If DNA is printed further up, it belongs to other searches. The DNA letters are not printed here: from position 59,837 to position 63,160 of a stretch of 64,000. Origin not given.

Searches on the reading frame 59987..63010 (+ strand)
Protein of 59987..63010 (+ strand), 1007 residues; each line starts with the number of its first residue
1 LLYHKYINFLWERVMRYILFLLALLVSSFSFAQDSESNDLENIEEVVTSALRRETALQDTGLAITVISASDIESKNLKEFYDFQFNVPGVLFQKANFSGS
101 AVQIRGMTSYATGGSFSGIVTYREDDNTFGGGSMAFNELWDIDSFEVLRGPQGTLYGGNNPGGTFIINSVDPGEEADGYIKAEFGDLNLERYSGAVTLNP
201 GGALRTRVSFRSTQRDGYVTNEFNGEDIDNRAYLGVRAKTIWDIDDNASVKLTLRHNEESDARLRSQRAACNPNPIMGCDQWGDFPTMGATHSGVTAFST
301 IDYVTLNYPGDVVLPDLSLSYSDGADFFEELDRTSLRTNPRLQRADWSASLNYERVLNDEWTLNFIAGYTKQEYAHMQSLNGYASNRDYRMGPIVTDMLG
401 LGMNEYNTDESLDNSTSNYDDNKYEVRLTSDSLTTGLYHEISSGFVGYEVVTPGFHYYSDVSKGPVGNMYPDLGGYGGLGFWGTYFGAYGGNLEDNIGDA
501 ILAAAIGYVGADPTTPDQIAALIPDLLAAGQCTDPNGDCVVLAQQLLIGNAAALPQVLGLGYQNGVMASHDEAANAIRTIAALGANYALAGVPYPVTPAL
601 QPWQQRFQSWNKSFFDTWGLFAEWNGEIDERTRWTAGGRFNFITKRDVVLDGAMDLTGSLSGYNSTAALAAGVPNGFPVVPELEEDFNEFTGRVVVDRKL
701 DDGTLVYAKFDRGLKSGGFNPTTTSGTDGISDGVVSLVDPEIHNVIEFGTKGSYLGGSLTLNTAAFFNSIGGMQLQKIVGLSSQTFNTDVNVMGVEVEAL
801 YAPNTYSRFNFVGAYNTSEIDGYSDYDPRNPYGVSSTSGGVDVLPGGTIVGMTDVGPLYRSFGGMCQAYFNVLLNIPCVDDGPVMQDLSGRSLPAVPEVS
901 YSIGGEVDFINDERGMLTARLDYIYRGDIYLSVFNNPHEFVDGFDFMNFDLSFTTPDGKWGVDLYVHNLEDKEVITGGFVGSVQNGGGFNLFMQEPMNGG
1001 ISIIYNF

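Call 55: search_protein_families(library=pfam, proteins=[window:59987-63010:+], max_evalue=0.000001)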
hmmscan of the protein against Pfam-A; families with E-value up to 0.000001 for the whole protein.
window:59987-63010:+ (1007 aa): 1 family
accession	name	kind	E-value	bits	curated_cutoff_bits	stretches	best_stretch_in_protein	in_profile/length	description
PF07715.20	Plug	-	2.5e-16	60.6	23.9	1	57-164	2-107/107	TonB-dependent Receptor Plug Domain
